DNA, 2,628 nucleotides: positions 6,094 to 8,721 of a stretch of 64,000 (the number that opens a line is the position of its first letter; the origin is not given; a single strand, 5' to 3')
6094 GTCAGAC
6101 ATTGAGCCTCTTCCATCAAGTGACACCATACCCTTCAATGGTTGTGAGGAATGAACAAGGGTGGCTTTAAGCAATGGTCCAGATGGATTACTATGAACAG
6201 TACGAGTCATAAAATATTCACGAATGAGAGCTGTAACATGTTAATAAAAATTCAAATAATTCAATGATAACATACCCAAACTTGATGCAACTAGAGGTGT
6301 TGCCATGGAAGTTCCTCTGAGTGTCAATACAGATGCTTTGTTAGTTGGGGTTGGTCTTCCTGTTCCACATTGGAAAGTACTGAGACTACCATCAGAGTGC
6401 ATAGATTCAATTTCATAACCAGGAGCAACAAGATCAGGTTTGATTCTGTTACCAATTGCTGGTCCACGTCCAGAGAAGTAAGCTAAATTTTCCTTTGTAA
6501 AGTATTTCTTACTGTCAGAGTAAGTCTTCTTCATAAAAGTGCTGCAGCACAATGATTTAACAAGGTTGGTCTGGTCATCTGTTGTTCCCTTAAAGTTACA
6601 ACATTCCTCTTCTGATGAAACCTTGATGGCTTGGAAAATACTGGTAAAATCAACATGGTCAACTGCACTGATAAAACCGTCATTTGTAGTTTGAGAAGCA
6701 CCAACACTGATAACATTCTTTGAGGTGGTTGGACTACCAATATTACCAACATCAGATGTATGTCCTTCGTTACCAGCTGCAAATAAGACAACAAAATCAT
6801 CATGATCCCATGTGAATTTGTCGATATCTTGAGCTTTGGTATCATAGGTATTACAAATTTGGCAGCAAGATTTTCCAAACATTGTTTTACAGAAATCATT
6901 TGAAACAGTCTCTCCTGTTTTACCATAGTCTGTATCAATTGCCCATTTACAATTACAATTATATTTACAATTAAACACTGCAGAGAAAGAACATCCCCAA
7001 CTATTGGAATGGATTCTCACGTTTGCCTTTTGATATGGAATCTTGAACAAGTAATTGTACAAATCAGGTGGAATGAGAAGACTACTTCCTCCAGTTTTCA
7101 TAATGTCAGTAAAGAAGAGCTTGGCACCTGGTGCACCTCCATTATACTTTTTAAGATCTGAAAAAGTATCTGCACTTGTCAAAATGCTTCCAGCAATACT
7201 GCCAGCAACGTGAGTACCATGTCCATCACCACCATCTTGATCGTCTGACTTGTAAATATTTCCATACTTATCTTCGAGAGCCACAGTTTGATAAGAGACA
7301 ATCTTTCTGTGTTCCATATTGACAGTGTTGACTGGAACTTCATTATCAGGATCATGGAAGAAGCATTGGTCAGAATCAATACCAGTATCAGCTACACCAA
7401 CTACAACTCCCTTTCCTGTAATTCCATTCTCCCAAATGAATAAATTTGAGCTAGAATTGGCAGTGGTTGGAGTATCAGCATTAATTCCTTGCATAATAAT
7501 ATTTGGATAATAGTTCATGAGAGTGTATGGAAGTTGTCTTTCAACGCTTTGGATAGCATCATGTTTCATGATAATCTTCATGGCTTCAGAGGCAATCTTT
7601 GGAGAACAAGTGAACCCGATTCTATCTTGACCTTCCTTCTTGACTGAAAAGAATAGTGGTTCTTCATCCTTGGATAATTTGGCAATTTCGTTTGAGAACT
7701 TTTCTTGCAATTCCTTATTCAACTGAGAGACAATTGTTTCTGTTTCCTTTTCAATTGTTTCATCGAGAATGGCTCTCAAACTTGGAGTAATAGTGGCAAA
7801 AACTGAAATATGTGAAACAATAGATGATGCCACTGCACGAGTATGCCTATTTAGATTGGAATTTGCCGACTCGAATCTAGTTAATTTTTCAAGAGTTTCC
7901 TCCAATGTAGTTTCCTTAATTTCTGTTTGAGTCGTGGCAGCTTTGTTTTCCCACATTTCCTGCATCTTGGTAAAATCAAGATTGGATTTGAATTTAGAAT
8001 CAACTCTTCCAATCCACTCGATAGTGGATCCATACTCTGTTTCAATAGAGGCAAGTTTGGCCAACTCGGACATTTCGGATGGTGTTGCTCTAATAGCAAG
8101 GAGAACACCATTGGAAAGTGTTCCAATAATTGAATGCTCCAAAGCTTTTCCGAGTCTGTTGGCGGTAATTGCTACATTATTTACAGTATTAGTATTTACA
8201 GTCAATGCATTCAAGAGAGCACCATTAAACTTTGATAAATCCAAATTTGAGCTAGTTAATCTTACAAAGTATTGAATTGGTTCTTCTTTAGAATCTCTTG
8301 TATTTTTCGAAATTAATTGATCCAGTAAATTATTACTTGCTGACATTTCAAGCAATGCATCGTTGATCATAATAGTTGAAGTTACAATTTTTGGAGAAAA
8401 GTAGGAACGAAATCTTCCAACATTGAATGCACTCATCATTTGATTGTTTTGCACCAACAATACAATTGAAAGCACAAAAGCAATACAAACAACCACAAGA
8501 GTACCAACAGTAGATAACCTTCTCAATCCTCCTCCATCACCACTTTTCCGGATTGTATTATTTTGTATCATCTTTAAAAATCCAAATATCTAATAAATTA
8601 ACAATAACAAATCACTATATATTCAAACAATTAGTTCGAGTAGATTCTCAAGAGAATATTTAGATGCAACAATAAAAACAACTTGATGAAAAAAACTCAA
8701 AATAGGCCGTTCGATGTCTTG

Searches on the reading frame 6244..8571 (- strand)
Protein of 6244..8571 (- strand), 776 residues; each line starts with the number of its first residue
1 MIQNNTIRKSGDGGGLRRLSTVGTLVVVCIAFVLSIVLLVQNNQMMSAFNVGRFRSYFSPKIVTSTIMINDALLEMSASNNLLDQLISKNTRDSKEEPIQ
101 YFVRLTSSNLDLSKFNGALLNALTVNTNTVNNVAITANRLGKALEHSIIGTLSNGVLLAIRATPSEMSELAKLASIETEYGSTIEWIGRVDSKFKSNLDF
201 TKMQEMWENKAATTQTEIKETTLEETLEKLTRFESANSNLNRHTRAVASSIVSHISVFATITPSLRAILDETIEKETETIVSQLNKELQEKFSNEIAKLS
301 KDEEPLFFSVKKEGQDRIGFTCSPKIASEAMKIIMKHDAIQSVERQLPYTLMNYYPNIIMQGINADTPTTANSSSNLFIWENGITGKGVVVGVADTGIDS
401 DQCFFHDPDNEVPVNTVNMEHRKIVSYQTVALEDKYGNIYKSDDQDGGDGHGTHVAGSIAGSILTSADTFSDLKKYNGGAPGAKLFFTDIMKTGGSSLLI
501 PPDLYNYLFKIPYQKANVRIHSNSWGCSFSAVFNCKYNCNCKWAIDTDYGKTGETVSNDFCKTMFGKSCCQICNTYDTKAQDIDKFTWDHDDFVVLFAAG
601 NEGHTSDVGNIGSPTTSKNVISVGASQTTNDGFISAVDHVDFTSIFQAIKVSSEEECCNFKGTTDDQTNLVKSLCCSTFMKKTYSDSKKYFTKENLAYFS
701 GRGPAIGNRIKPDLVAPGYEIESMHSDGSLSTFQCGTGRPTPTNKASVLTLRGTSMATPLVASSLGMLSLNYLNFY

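Call 15: list_cluster_members(proteins=[window:6244-8571:-, window:9706-11331:-, window:16707-18539:+, window:18569-20317:+, window:26401-28533:+, window:28547-31060:-, window:34733-36946:+, window:45416-47683:+, window:47769-49619:-, window:60879-63107:+])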
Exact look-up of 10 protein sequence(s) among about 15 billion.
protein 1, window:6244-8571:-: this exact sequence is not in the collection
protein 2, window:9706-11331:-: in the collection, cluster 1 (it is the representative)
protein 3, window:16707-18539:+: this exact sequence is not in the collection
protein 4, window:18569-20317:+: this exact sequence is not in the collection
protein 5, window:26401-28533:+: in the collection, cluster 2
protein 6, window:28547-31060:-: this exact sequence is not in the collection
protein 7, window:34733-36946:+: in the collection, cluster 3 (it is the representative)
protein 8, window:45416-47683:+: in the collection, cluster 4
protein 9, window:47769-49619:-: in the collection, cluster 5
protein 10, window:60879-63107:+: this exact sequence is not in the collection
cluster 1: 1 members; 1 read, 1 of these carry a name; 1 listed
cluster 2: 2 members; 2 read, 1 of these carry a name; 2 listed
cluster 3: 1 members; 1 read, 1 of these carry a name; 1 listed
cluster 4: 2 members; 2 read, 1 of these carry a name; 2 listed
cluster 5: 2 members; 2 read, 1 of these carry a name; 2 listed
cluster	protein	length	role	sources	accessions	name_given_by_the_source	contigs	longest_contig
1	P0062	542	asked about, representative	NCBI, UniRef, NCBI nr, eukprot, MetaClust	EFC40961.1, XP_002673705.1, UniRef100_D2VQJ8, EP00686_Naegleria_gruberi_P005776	predicted protein [Naegleria gruberi] | Predicted protein n=1 Tax=Naegleria gruberi TaxID=5762 RepID=D2VQJ8_NAEGR | uncharacterized protein NAEGRDRAFT_71251 [Naegleria gruberi]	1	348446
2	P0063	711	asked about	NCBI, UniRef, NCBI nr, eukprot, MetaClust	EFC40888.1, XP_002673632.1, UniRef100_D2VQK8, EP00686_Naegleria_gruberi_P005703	predicted protein [Naegleria gruberi] | Predicted protein n=1 Tax=Naegleria gruberi TaxID=5762 RepID=D2VQK8_NAEGR | uncharacterized protein NAEGRDRAFT_71261 [Naegleria gruberi]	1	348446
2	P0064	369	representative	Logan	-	-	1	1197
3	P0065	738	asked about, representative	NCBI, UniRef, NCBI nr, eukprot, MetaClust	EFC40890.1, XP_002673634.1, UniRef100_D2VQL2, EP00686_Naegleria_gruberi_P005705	predicted protein [Naegleria gruberi] | Predicted protein n=1 Tax=Naegleria gruberi TaxID=5762 RepID=D2VQL2_NAEGR | uncharacterized protein NAEGRDRAFT_58948 [Naegleria gruberi]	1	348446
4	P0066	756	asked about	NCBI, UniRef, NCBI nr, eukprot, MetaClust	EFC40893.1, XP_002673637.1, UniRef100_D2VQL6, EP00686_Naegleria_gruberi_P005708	predicted protein [Naegleria gruberi] | Predicted protein n=1 Tax=Naegleria gruberi TaxID=5762 RepID=D2VQL6_NAEGR | uncharacterized protein NAEGRDRAFT_51485 [Naegleria gruberi]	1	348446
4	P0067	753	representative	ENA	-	-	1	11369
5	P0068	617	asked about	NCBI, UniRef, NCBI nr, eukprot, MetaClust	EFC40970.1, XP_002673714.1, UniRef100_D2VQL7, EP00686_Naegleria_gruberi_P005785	hypothetical protein NAEGRDRAFT_71270 [Naegleria gruberi] | UNC93-like protein MFSD11 n=1 Tax=Naegleria gruberi TaxID=5762 RepID=D2VQL7_NAEGR | uncharacterized protein NAEGRDRAFT_71270 [Naegleria gruberi]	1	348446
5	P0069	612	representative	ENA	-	-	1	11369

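Call 48: search_protein_families(library=pfam, max_evalue=0.0001, proteins=[window:6244-8571:-])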
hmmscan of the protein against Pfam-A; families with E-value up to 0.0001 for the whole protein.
window:6244-8571:- (776 aa): 1 family
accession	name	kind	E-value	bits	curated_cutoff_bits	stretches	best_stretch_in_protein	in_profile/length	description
PF00082.27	Peptidase_S8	-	9.5e-40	137.1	21.8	1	386-768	1-253/288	Subtilase family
